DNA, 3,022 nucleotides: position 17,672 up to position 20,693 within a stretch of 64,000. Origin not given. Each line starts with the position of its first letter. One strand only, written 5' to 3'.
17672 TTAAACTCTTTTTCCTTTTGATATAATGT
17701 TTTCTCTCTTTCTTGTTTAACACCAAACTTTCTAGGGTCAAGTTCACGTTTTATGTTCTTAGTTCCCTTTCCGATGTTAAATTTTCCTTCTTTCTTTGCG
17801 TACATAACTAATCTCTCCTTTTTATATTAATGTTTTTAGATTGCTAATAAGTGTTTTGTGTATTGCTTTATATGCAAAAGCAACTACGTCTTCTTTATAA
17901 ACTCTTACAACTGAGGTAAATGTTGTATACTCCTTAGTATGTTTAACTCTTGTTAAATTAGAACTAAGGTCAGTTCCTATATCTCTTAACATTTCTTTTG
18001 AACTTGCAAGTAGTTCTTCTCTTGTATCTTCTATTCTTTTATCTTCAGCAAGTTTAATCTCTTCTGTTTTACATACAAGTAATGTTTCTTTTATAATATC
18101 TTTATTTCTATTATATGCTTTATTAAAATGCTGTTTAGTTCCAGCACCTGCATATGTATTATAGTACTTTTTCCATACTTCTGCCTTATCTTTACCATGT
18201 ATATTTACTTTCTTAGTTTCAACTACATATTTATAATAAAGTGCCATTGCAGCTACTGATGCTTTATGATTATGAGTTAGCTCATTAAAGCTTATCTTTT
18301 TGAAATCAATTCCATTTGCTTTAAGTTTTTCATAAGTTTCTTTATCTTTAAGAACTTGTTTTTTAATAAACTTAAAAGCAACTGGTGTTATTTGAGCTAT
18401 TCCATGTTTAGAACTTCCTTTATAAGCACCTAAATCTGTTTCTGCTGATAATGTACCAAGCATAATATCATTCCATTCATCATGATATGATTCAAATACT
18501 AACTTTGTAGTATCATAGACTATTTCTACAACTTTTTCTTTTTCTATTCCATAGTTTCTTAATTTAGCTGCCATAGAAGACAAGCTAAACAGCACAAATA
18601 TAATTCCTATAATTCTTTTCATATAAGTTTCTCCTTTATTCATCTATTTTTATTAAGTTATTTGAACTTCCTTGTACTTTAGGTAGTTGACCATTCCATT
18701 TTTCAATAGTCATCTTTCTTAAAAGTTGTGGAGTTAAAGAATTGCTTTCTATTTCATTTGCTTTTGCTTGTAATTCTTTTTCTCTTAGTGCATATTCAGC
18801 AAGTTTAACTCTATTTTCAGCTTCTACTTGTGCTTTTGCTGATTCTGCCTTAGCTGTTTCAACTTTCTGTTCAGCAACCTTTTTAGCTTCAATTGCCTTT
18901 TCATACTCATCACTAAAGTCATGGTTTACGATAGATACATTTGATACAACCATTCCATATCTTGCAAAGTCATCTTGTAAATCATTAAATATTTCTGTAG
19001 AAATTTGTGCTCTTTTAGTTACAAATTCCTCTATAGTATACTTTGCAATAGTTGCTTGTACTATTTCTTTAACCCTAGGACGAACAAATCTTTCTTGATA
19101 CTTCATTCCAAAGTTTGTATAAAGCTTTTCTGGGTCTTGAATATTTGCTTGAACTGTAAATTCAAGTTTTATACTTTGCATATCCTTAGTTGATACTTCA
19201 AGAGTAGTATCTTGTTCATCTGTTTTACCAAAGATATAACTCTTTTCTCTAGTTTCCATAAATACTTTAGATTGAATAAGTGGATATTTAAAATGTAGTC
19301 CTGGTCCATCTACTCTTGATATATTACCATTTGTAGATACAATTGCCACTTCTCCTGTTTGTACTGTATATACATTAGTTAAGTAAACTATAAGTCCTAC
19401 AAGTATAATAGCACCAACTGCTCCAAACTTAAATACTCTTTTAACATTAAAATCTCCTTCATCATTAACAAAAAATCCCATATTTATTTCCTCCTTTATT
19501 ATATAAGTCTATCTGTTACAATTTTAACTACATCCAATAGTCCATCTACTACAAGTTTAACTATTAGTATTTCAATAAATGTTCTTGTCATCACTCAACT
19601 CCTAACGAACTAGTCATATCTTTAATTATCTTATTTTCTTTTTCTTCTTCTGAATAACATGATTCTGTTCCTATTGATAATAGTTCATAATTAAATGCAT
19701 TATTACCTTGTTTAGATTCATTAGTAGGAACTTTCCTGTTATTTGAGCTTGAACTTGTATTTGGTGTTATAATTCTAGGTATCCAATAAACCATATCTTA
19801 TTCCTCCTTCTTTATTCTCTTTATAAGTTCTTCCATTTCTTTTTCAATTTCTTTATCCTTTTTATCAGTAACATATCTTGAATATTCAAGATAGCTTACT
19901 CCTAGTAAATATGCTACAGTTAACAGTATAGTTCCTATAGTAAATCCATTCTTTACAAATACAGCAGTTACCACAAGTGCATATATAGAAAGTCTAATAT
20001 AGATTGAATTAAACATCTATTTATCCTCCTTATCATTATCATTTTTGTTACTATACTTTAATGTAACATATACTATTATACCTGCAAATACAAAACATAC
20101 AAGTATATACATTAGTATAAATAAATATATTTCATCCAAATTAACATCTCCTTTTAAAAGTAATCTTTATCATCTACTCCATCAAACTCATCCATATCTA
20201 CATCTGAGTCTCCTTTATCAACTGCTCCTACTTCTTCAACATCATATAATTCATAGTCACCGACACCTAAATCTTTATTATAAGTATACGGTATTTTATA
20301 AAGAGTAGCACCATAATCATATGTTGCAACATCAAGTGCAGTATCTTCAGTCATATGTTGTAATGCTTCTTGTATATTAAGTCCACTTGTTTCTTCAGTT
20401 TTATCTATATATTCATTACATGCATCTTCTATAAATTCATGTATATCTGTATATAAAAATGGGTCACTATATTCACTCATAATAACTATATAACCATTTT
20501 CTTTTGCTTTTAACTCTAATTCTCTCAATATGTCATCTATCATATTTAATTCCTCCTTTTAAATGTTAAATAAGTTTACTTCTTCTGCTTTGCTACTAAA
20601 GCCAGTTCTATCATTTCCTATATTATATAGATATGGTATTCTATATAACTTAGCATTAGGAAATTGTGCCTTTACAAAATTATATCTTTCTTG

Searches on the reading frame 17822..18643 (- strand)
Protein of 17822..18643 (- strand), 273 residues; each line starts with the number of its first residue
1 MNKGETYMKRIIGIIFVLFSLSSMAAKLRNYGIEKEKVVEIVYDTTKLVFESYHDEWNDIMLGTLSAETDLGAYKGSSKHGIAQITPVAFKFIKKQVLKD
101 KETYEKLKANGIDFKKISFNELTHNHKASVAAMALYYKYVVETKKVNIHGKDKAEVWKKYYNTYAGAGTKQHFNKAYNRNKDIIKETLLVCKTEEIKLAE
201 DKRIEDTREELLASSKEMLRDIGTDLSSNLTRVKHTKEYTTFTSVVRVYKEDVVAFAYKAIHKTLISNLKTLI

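Call 9: search_protein_families(library=phrogs, proteins=[window:17822-18643:-], max_evalue=0.001)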
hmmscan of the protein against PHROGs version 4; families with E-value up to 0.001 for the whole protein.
window:17822-18643:- (273 aa): 1 family
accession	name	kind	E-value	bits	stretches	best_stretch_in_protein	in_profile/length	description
phrog_3108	-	unknown function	8.4e-11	42.8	1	41-181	10-156/160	-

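Call 49: search_protein_families(library=pfam, proteins=[window:17822-18643:-], max_evalue=0.01)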
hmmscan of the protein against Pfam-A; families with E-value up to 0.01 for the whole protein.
window:17822-18643:- (273 aa): 0 families

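Call 114: search_solved_structures(query=window:17822-18643:-, max_evalue=1, show_alignments=1)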
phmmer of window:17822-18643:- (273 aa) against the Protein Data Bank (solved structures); distinct sequences matched with E-value up to 1: 4.
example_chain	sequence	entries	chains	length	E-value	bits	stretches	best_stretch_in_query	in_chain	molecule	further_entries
9bxu_d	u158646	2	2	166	0.57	12.9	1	106-192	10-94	ATP synthase subunit d, mitochondrial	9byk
9pex_M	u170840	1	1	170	0.58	12.9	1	106-192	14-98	ATP synthase peripheral stalk subunit d, mitochondrial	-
6zmr_d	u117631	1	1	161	0.7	12.6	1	107-192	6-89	ATP synthase subunit d, mitochondrial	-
6zna_Ad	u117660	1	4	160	0.72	12.6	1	108-192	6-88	ATP synthase subunit d, mitochondrial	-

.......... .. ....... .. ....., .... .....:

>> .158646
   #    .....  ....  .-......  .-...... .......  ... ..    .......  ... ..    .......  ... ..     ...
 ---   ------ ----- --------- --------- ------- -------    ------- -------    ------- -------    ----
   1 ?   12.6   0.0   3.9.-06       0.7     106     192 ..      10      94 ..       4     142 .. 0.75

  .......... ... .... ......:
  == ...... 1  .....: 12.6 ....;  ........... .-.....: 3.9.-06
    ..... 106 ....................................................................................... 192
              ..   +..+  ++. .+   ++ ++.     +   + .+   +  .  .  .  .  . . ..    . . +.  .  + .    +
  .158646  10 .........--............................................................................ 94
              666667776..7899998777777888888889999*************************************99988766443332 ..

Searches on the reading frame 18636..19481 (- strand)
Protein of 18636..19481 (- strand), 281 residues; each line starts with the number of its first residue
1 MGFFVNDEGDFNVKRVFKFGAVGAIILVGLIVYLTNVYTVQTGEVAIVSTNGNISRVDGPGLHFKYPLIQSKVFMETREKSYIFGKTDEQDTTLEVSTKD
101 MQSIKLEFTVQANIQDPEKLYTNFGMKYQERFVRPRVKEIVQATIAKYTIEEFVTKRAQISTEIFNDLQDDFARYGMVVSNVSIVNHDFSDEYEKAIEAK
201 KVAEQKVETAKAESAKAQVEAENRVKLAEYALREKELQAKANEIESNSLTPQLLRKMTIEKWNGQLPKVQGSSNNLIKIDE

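Call 9: search_protein_families(library=phrogs, proteins=[window:18636-19481:-], max_evalue=0.001)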
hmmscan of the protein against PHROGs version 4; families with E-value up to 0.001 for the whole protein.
window:18636-19481:- (281 aa): 3 families
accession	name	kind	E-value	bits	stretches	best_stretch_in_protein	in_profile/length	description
phrog_200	-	other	2.5e-50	172.7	1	11-275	75-351/379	lipoprotein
phrog_11908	-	unknown function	8.4e-07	29.1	1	149-230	205-286/430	-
phrog_511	-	head and packaging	0.00071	19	1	109-270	183-335/862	internal virion protein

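Call 93: find_homologous_proteins(query=window:18636-19481:-, max_evalue=1e-10)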
Query window:18636-19481:- (281 aa): 620 proteins with E <= 1e-10 among 1480 candidates; the best 120 are listed.
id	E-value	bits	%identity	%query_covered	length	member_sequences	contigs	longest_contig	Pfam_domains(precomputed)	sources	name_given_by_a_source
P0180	8.8e-176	600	100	100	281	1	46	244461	PF01145.32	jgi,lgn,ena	jgi:transporter, stomatin/podocin/band 7/nephrosis.2/SPFH family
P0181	2.9e-175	599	100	100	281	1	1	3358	PF01145.32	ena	-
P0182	3.6e-175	598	100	100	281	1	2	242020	PF01145.32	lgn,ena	-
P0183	4.1e-175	598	100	100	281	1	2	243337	PF01145.32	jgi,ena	jgi:transporter, stomatin/podocin/band 7/nephrosis.2/SPFH family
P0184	4.1e-175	598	100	100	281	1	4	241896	PF01145.32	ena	-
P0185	5.2e-175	598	99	100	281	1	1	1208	PF01145.32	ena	-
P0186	8.6e-175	597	100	100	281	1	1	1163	PF01145.32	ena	-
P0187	2.9e-174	595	99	100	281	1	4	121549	PF01145.32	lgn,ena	-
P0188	5.8e-174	594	99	100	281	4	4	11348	PF01145.32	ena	-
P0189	1.2e-173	593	99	100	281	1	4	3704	PF01145.32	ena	-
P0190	9.9e-157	538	89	100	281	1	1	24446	PF01145.32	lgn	-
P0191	1.9e-156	537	89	100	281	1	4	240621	PF01145.32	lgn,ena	-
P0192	1.3e-155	534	88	100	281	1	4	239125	PF01145.32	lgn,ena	-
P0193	2.9e-155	533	88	100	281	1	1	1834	PF01145.32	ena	-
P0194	4.9e-154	529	88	100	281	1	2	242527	PF01145.32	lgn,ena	-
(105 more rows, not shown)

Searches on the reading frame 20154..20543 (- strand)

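Call 4: search_protein_families(library=pfam, proteins=[window:20154-20543:-], max_evalue=0.1)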
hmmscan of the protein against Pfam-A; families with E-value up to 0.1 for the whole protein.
window:20154-20543:- (129 aa): 1 family
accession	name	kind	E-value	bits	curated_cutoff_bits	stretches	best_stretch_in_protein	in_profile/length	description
PF04055.27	Radical_SAM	-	0.033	14.8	29.5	1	3-65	31-98/166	Radical SAM superfamily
